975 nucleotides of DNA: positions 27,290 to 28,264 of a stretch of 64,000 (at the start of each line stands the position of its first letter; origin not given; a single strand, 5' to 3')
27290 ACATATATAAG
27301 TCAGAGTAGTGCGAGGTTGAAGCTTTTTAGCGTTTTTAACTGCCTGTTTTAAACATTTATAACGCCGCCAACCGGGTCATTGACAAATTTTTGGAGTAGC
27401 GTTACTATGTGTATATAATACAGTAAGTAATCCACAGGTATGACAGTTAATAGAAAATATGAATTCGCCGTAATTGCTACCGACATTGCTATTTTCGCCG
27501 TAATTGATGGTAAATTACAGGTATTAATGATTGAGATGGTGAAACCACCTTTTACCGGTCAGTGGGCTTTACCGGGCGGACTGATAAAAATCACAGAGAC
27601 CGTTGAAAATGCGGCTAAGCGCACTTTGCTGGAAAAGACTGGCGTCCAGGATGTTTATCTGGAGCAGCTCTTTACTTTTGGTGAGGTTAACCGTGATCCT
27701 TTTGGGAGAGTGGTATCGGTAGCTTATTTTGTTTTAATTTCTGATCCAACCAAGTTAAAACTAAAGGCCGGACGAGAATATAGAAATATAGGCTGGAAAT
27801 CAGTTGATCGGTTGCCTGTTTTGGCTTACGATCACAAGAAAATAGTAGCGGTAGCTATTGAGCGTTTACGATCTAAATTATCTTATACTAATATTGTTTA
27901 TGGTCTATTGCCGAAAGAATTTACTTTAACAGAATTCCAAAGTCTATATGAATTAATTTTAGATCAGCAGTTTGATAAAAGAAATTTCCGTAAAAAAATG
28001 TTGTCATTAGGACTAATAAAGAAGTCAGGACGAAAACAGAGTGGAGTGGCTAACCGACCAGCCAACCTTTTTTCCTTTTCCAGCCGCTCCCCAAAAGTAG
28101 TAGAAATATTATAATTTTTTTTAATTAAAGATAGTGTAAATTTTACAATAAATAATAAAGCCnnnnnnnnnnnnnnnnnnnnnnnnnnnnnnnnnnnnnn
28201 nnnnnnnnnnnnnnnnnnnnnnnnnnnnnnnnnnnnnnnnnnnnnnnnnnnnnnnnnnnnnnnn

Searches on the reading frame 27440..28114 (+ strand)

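Call 4: search_protein_families(library=pfam, proteins=[window:27440-28114:+], max_evalue=0.01)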
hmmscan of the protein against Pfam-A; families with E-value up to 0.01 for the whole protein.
window:27440-28114:+ (224 aa): 3 families
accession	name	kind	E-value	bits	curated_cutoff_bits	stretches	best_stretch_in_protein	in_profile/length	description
PF21906.2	NrtR_WHD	-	6.6e-23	81.1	27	1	154-213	2-61/61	NrtR DNA-binding winged helix domain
PF00293.34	NUDIX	-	7.6e-15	55.5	21.1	1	16-135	6-130/134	NUDIX domain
PF19368.5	AraR_C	-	5.6e-13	49.4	23.8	1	149-216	1-69/82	AraR C-terminal winged HTH domain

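Call 10: search_protein_families(library=ncbifam, proteins=[window:27440-28114:+], max_evalue=0.01)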
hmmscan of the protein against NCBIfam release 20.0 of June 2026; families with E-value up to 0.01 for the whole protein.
window:27440-28114:+ (224 aa): 12 families
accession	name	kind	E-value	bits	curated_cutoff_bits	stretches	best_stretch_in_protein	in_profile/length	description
NF050029.2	TransRepNtr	equivalog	2e-51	174.8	400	1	5-215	15-227/245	ADPR responsive transcriptional repressor NtrR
NF003786.0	PRK05379.1-2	equivalog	5.8e-07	29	397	1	19-125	222-335/354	bifunctional nicotinamide-nucleotide adenylyltransferase/Nudix hydroxylase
NF003785.0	PRK05379.1-1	equivalog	1.1e-05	24.8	418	1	25-141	213-341/347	bifunctional nicotinamide-nucleotide adenylyltransferase/Nudix hydroxylase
NF003790.0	PRK05379.2-2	equivalog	9.3e-05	21.7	403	1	13-113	215-320/354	bifunctional nicotinamide mononucleotide adenylyltransferase/ADP-ribose pyrophosphatase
NF012016.0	PRK15472.1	equivalog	0.00011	21.9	95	1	28-71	17-62/141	nucleoside triphosphatase NudI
NF003791.0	PRK05379.2-3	equivalog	0.00016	21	409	1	16-124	203-317/340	bifunctional nicotinamide-nucleotide adenylyltransferase/Nudix hydroxylase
NF006530.0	PRK08999.1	equivalog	0.00016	20.9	245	1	26-79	18-72/315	Nudix family hydrolase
NF008044.0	PRK10776.1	equivalog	0.00018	21.4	148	1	38-99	29-87/130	8-oxo-dGTP diphosphatase MutT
NF001938.0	PRK00714.1-5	equivalog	0.00018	20.9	116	1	39-73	44-78/172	RNA pyrophosphohydrolase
NF003787.0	PRK05379.1-4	equivalog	0.00024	20.2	449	1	16-70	209-263/346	bifunctional nicotinamide-nucleotide adenylyltransferase/Nudix hydroxylase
NF003788.0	PRK05379.1-5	equivalog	0.0012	18.2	354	1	19-69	217-267/351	bifunctional nicotinamide-nucleotide adenylyltransferase/Nudix hydroxylase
TIGR00586.1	mutt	equivalog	0.0021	18.1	97.9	1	34-78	26-70/129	8-oxo-dGTP diphosphatase MutT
